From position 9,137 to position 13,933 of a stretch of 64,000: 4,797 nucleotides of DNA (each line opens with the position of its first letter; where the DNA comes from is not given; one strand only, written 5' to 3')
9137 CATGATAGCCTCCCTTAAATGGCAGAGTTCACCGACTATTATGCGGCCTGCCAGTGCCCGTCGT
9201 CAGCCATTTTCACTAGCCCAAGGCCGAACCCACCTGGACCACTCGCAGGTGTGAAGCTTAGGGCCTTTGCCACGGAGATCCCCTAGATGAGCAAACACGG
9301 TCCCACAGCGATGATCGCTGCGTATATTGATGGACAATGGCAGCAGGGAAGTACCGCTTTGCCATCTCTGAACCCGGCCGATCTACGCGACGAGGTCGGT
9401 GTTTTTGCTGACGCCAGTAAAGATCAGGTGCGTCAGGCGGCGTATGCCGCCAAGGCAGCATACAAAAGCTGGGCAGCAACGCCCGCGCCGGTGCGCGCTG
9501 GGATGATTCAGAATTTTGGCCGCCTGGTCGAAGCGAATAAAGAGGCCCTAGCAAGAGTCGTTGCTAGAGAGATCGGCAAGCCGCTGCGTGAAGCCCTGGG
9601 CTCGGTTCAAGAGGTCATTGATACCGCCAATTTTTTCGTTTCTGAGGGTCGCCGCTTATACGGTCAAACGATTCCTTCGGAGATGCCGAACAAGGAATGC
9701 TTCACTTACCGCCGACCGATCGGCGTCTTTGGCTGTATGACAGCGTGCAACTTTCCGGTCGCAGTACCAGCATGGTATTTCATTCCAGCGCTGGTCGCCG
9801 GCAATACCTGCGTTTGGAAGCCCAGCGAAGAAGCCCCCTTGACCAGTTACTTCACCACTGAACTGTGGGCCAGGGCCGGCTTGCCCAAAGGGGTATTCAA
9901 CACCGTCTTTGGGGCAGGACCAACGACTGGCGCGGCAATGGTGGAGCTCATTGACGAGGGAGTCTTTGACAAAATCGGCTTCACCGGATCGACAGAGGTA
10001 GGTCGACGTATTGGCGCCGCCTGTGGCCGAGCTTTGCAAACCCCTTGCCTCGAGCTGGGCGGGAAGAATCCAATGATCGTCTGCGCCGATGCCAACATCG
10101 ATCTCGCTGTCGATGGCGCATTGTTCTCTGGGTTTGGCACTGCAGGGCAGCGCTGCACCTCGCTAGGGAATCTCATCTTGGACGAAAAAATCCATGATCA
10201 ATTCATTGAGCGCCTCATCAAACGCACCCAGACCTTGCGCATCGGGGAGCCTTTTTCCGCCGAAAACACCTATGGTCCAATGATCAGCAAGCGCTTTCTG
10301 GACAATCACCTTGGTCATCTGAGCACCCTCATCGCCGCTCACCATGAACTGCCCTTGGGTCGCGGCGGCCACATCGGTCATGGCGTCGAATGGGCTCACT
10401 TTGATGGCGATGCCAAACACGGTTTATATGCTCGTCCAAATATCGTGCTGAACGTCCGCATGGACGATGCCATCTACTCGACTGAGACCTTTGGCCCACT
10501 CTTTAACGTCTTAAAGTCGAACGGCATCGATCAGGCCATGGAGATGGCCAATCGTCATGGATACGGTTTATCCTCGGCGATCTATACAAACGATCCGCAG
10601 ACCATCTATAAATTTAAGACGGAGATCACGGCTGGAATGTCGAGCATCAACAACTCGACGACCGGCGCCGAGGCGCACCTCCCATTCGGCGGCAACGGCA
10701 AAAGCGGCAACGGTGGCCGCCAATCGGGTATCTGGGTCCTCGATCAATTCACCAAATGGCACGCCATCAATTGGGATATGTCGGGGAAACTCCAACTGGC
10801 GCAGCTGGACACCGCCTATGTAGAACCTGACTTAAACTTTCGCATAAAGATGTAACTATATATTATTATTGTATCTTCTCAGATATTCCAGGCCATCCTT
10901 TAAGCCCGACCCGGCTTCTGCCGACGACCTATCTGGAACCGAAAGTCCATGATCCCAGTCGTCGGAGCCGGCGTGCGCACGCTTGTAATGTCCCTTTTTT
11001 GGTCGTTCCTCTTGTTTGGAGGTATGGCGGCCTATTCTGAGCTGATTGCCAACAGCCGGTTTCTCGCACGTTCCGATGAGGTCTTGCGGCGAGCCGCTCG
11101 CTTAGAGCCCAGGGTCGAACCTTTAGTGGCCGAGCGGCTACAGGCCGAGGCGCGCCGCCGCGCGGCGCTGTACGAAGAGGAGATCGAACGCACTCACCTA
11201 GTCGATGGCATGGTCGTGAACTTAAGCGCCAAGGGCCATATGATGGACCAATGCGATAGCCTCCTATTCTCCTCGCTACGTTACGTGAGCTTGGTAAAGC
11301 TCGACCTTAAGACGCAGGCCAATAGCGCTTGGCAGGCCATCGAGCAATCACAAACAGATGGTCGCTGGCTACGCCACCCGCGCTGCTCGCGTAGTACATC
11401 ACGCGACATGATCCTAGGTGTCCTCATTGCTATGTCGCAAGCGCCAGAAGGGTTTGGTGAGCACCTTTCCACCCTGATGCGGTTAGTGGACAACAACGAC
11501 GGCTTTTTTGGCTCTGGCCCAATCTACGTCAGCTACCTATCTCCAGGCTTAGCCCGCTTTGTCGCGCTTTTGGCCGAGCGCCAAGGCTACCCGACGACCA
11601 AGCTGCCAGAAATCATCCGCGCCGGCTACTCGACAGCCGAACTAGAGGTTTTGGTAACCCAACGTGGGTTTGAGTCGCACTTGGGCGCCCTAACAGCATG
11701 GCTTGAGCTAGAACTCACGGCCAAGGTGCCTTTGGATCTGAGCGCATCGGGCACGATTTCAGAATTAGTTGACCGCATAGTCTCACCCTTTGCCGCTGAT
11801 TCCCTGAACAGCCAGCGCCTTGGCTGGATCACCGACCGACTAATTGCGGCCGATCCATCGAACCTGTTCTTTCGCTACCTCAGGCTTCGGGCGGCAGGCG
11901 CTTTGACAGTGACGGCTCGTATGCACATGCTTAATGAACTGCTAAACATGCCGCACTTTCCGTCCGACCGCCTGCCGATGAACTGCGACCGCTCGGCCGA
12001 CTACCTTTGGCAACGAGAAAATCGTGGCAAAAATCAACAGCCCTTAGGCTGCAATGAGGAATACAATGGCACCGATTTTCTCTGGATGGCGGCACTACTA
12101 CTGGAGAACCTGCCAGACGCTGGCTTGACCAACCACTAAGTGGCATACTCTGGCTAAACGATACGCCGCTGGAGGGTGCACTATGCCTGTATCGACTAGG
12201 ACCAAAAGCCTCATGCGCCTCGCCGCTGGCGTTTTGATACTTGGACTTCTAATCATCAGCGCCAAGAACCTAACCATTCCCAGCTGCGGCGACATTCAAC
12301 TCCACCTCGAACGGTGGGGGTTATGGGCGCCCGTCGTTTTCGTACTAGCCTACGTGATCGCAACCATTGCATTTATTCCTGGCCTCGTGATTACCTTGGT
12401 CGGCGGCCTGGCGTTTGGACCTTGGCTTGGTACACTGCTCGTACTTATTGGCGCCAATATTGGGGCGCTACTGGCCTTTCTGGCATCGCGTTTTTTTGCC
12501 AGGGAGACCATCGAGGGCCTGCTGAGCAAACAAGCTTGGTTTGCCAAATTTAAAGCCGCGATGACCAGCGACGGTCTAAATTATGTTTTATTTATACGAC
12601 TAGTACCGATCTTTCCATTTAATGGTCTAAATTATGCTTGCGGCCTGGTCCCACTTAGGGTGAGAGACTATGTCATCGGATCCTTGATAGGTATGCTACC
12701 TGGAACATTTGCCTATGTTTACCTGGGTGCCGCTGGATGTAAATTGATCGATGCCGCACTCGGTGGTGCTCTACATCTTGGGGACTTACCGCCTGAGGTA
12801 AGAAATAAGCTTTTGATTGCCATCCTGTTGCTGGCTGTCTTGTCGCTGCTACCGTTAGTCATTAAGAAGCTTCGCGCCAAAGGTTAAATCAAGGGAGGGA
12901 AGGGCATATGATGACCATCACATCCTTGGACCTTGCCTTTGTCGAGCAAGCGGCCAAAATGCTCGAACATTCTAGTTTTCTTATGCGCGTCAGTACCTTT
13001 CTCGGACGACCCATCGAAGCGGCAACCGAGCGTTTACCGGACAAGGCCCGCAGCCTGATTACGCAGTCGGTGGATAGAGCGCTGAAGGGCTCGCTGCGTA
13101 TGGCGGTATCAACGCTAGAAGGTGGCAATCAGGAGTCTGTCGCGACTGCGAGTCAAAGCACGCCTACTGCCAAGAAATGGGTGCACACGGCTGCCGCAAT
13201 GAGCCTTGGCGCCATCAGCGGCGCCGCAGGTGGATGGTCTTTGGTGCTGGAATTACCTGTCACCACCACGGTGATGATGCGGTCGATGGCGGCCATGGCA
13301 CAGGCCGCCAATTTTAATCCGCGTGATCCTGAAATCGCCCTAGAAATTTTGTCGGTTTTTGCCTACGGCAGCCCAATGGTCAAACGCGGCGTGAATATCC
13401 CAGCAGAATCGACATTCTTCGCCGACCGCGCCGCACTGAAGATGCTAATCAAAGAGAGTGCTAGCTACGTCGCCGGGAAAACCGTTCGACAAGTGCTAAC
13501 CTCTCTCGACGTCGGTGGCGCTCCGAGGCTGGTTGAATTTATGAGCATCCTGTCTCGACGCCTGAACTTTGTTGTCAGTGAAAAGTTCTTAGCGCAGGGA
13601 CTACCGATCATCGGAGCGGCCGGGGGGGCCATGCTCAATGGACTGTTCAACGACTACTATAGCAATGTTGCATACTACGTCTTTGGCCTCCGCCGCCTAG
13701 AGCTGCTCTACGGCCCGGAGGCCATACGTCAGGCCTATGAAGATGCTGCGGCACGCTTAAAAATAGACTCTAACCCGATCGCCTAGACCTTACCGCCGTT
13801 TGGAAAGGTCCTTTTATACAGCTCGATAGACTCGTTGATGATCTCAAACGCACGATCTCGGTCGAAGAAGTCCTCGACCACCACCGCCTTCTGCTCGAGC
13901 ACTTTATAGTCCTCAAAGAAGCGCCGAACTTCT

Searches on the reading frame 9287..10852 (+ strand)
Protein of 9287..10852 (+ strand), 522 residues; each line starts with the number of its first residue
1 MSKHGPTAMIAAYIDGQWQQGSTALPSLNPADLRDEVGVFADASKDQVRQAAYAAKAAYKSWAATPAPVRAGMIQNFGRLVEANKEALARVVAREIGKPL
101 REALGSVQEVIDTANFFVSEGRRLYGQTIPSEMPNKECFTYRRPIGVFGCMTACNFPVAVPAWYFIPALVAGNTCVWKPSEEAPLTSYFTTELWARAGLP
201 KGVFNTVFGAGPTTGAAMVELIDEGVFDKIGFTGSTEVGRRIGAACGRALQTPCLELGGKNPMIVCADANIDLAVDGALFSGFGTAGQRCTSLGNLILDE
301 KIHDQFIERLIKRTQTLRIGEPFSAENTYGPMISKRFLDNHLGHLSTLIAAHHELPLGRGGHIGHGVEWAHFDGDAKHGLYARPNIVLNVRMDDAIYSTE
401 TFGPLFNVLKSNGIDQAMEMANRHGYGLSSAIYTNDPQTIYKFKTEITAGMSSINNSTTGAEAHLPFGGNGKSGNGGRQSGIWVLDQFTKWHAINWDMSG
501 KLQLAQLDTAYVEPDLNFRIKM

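Call 75: search_protein_families(library=pfam, proteins=[window:9287-10852:+], max_evalue=1e-8)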
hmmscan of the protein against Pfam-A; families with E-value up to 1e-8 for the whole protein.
window:9287-10852:+ (522 aa): 1 family
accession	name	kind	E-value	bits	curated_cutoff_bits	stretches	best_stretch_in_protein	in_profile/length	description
PF00171.27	Aldedh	-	7.5e-135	450.5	23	1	20-493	3-460/461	Aldehyde dehydrogenase family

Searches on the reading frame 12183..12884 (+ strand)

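Call 53: search_protein_families(library=pfam, proteins=[window:12183-12884:+], max_evalue=0.01)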
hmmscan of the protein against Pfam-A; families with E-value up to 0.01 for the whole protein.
window:12183-12884:+ (234 aa): 1 family
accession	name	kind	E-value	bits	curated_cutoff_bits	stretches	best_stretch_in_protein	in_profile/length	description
PF09335.16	VTT_dom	-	2.2e-26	93.2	33.9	1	65-183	1-122/123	VTT domain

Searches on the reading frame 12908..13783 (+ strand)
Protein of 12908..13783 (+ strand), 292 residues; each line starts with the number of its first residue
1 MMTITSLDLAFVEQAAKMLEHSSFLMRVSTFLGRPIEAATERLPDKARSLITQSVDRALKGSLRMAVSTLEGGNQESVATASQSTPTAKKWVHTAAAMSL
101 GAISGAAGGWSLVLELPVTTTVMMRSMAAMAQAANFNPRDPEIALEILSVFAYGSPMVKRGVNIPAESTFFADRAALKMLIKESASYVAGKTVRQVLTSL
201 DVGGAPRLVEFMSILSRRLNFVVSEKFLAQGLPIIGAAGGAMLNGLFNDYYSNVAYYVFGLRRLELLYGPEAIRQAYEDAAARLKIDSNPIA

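Call 53: search_protein_families(library=pfam, proteins=[window:12908-13783:+], max_evalue=0.01)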
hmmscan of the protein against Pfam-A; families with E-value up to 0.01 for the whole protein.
window:12908-13783:+ (292 aa): 1 family
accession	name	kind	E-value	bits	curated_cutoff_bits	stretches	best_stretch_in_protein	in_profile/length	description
PF12787.12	EcsC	-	1.4e-18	67.9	30.4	1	17-264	13-240/240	EcsC protein family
